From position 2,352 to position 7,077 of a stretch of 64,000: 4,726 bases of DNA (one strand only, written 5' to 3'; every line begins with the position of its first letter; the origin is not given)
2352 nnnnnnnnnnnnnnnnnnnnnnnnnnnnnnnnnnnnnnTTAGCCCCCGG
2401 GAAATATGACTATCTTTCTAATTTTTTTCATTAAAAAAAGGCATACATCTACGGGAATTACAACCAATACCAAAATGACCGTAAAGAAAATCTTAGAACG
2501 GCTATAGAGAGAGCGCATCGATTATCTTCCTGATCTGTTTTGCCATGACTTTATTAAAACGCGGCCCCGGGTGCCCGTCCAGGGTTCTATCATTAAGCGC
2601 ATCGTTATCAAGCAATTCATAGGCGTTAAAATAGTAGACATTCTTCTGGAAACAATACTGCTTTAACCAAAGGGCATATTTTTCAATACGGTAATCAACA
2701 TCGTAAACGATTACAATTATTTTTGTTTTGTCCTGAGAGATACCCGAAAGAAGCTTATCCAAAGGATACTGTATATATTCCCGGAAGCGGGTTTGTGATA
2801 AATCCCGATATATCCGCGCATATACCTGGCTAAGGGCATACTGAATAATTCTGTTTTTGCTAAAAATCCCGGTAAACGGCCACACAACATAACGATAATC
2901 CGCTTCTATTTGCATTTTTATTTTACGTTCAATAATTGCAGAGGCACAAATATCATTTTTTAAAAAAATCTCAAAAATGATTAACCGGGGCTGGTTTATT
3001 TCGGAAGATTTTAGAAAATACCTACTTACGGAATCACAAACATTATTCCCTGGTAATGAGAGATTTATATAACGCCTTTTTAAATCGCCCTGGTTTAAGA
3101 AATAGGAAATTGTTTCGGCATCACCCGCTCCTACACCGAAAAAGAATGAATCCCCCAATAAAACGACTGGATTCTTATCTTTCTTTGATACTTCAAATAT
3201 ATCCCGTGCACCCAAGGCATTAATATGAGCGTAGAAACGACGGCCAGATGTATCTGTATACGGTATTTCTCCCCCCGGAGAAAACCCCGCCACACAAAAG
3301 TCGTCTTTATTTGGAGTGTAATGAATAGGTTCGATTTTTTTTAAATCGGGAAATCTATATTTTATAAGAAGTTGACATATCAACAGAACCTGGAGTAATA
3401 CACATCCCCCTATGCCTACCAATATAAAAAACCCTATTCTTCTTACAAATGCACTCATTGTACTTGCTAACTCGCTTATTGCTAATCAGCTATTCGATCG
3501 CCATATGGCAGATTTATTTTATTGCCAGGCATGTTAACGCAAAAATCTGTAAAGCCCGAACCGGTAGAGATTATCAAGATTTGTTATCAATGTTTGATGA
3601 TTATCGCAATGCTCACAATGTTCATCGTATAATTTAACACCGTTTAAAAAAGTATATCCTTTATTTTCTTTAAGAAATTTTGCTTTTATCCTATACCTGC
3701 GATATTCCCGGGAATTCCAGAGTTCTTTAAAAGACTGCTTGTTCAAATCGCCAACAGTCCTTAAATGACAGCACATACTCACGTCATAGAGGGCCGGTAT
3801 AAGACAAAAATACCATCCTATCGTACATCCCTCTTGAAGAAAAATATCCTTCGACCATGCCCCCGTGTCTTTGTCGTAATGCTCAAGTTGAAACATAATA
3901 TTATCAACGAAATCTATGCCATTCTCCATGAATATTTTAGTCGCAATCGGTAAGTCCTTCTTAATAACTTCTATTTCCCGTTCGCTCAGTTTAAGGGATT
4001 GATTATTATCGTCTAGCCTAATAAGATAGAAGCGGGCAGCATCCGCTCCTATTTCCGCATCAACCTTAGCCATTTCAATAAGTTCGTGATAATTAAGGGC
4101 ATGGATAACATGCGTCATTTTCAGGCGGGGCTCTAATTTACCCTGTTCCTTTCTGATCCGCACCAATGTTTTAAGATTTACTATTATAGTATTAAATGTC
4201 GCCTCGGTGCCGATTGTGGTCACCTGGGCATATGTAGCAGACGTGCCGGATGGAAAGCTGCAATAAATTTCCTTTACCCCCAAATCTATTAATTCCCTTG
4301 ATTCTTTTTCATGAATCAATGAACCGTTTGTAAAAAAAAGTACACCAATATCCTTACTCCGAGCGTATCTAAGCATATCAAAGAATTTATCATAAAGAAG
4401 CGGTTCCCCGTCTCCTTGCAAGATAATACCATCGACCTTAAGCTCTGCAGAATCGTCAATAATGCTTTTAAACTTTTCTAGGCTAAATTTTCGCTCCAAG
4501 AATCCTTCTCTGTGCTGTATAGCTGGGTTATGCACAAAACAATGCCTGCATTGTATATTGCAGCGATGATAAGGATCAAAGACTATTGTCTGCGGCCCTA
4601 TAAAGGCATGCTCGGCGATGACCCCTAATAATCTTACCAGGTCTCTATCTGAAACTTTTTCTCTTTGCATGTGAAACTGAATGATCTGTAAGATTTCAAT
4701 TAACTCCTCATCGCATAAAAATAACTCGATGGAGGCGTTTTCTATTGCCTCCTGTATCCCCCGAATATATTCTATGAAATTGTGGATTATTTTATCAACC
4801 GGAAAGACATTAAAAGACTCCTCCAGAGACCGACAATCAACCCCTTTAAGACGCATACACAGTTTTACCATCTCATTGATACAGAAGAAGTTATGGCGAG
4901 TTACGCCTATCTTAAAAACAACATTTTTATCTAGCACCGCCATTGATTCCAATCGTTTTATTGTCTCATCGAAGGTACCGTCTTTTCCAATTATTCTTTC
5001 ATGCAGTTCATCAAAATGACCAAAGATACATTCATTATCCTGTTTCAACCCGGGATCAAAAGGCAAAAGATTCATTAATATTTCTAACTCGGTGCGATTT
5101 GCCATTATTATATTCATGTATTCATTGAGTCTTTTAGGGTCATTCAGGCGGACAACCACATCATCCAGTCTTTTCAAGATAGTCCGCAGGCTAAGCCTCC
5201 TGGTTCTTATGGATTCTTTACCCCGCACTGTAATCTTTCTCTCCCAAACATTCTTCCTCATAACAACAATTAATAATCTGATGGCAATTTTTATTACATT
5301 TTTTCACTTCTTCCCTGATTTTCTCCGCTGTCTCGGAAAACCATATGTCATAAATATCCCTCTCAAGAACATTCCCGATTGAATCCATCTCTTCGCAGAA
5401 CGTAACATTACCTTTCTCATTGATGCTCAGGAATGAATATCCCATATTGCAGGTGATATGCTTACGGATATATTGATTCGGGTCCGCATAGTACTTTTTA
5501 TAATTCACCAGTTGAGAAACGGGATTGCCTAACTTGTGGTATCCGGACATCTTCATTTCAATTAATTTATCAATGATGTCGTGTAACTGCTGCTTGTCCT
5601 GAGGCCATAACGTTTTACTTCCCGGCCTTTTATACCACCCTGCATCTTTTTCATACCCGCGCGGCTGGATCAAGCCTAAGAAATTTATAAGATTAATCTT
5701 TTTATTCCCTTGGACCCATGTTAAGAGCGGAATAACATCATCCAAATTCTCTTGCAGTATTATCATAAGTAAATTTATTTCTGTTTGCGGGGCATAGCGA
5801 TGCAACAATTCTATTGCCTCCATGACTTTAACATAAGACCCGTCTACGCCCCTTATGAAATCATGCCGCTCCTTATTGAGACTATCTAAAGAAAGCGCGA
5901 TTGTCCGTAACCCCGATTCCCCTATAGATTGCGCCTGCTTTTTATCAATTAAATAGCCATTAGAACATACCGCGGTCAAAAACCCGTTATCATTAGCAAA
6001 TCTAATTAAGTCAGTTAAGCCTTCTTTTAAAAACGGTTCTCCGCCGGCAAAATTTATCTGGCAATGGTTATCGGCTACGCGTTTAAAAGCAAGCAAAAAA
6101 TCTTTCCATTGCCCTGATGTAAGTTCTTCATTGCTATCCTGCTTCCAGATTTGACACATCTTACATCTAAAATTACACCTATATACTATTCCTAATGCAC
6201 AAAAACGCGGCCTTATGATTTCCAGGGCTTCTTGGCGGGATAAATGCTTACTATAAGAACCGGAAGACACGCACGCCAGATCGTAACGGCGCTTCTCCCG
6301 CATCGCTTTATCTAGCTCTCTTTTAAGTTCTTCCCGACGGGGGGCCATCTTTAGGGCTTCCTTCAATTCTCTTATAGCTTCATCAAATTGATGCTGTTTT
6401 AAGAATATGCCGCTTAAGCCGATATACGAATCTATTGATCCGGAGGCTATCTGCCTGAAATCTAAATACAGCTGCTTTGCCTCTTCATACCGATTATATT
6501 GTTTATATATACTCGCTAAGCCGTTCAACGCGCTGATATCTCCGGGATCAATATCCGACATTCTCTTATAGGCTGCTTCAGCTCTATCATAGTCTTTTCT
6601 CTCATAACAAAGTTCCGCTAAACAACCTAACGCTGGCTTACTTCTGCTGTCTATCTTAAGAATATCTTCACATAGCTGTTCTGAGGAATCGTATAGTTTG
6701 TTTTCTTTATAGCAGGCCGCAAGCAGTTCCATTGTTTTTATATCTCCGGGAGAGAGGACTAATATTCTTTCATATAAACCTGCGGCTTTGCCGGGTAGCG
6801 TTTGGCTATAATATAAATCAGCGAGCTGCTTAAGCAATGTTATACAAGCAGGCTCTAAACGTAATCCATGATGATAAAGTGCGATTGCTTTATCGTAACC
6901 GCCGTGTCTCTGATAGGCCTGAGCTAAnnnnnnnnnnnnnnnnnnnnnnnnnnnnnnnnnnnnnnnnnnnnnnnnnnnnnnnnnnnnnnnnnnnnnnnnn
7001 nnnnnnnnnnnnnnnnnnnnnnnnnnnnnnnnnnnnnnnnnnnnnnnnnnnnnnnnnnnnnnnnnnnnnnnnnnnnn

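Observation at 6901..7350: Near-perfect 225-bp in-frame tandem duplication inside the TPR region (recent repeat expansion)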

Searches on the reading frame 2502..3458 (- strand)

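Call 8: search_protein_families(library=pfam, proteins=[window:2502-3458:-], max_evalue=0.01)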
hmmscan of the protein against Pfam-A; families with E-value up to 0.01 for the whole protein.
window:2502-3458:- (318 aa): 2 families
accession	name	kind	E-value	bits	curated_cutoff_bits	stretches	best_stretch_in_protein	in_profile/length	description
PF13472.12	Lipase_GDSL_2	-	3.8e-05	24.7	32.9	1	101-300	2-174/178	GDSL-like Lipase/Acylhydrolase family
PF00657.28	Lipase_GDSL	-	0.0019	18.8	23.6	0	98-309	1-208/208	GDSL-like Lipase/Acylhydrolase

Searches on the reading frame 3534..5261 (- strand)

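Call 8: search_protein_families(library=pfam, proteins=[window:3534-5261:-], max_evalue=0.01)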
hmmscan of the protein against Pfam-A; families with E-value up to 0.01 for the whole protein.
window:3534-5261:- (575 aa): 3 families
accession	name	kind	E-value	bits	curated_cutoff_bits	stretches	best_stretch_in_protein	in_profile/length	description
PF04055.27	Radical_SAM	-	5e-12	46.7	29.5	1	230-370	3-140/166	Radical SAM superfamily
PF13186.11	SPASM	-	6.9e-08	33.1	21.5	1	479-532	1-53/67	Iron-sulfur cluster-binding domain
PF13353.11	Fer4_12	-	0.00012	22.9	22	1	232-319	13-97/137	4Fe-4S single cluster domain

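Call 34: search_protein_families(library=ncbifam, proteins=[window:3534-5261:-], max_evalue=0.001)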
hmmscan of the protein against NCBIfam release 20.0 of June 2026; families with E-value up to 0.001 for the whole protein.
window:3534-5261:- (575 aa): 46 families (the best 25 are shown)
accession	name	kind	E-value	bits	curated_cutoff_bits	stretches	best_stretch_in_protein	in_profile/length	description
TIGR04317.1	W_rSAM_matur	equivalog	1.9e-33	116.1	380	1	225-411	5-181/349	tungsten cofactor oxidoreductase radical SAM maturase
TIGR04545.1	rSAM_ahbD_hemeb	equivalog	2.4e-22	79.8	500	1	232-529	8-301/339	heme b synthase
TIGR04311.1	rSAM_Geo_metal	subfamily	2.2e-21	76.4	400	1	223-409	2-182/423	radical SAM/SPASM family putative metalloenzyme maturase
TIGR04055.1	rSAM_NirJ2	equivalog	5.7e-20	72.1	500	1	231-519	7-277/326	putative heme d1 biosynthesis radical SAM protein NirJ2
TIGR04054.1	rSAM_NirJ1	equivalog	1.4e-19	70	650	1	225-415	37-211/387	putative heme d1 biosynthesis radical SAM protein NirJ1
TIGR04051.1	rSAM_NirJ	equivalog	2.2e-16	59.8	515.45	1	227-418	5-178/354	heme d1 biosynthesis radical SAM protein NirJ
TIGR04251.1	SCM_rSAM_ScmF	equivalog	3.4e-16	59.6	400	1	226-416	6-184/353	SynChlorMet cassette radical SAM/SPASM protein ScmF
TIGR04347.1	pseudo_SAM_Halo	equivalog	1.6e-15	57.3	525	1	226-427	40-223/390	TIGR04347 family pseudo-SAM/SPASM protein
TIGR03962.1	mycofact_rSAM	equivalog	2e-15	56.8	265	1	226-407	14-179/339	mycofactocin radical SAM maturase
NF038283.1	viperin_w_prok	equivalog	4.6e-14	52.3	180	1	232-395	10-171/281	viperin family antiviral radical SAM protein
TIGR04053.2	TIGR04053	equivalog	1e-13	51.3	395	1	223-435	7-208/366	TIGR04053 family radical SAM/SPASM domain-containing protein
TIGR04546.1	rSAM_ahbC_deAc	equivalog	1.1e-13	50.7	650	1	226-348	41-156/390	12,18-didecarboxysiroheme deacetylase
TIGR02668.1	moaA_archaeal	equivalog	5.7e-12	45.2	325.25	1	232-433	18-206/303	GTP 3',8-cyclase MoaA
TIGR02109.1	PQQ_syn_pqqE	equivalog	4.7e-11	42.2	381.35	1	223-408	6-176/358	pyrroloquinoline quinone biosynthesis protein PqqE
NF050035.1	rSAM_WgK_link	exception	9e-11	41.3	650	1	232-519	17-314/367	radical SAM/SPASM peptide maturase WgkB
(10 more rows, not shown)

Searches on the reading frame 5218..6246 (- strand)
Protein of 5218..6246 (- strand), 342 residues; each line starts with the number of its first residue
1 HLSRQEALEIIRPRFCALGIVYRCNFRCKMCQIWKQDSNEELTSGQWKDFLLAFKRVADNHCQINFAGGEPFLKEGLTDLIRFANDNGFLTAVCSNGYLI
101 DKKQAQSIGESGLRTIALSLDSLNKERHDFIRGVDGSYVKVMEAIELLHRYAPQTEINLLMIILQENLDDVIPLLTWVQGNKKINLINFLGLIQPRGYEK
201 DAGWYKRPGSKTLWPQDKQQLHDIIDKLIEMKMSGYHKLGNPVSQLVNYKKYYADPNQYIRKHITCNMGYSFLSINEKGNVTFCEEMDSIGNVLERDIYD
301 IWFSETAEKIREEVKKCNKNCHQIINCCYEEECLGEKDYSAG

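Call 56: search_solved_structures(query=window:5218-6246:-, max_evalue=0.001)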
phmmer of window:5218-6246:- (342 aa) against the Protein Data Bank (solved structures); distinct sequences matched with E-value up to 0.001: 19.
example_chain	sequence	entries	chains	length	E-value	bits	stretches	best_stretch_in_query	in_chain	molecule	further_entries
6efn_A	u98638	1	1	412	2.8e-11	46.4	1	8-172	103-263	Sporulation killing factor maturation protein SkfB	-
2fb2_A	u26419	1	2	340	1.4e-10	44.1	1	14-198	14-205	Molybdenum cofactor biosynthesis protein A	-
1tv7_A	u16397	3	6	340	5.7e-10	42.1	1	14-198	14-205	Molybdenum cofactor biosynthesis protein A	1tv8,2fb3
7vob_C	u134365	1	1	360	8.6e-09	38.2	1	12-146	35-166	Cytosylglucuronate decarboxylase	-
7voc_C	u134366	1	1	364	8.8e-09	38.2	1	12-146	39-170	Cytosylglucuronate decarboxylase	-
7tol_A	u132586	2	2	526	9.4e-08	34.8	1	18-135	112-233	glycerol dibiphytanyl glycerol tetraether - macrocyclic archaeol synthase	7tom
5vsl_A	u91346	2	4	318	1.9e-06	30.5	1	22-153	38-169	Radical S-adenosyl methionine domain-containing protein 2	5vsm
6q2p_A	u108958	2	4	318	1.9e-06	30.5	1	22-153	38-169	Radical S-adenosyl methionine domain-containing protein 2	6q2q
5v1q_A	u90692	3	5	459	2.6e-05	26.8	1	23-308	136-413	Radical SAM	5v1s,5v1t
6b4c_A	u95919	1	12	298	0.0001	24.9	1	23-160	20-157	Viperin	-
9dgw_A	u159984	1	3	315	0.00011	24.7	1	23-159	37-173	Radical SAM core domain-containing protein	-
9dfw_A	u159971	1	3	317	0.00012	24.6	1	23-159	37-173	Radical SAM core domain-containing protein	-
7n7i_A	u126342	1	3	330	0.00013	24.5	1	23-159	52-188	Viperin-like enzyme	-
8wm2_A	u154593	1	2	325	0.00014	24.4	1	12-122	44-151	Fe-S radical SAM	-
8hzv_A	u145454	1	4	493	0.00014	24.4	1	23-155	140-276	Radical S-Adenosyl-L-methionine Enzyme DesII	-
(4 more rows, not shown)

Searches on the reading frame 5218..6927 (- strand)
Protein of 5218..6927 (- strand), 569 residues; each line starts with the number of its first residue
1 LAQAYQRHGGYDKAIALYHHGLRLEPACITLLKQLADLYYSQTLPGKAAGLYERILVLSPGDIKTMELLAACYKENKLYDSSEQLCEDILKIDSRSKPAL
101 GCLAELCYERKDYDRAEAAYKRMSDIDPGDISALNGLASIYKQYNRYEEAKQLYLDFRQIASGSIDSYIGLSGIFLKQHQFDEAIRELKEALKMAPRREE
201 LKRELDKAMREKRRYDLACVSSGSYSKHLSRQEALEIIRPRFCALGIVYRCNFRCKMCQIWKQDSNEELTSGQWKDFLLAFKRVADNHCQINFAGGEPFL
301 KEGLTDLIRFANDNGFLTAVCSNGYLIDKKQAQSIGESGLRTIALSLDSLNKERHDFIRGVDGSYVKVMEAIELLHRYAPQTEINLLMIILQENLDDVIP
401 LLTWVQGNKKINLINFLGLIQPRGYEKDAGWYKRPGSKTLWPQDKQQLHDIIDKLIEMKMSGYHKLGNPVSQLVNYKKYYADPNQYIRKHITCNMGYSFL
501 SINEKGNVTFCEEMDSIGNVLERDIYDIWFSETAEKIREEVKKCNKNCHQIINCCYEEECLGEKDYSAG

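Call 29: find_encoding_contigs(protein=window:5218-6927:-, flank=3000, max_places=6)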
Protein window:5218-6927:- (569 aa): 1 contig read that carries it; 1 place shown.
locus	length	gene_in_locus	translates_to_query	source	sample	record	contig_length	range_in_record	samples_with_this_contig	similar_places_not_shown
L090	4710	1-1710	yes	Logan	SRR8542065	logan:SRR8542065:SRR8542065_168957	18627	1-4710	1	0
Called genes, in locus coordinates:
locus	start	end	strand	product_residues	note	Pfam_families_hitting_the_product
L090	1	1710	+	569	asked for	?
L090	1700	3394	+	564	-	PF04055:Radical_SAM, PF13186:SPASM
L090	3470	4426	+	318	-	-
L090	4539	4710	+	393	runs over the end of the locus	PF13439:Glyco_transf_4 (weak), PF00534:Glycos_transf_1, PF13692:Glyco_trans_1_4, PF13524:Glyco_trans_1_2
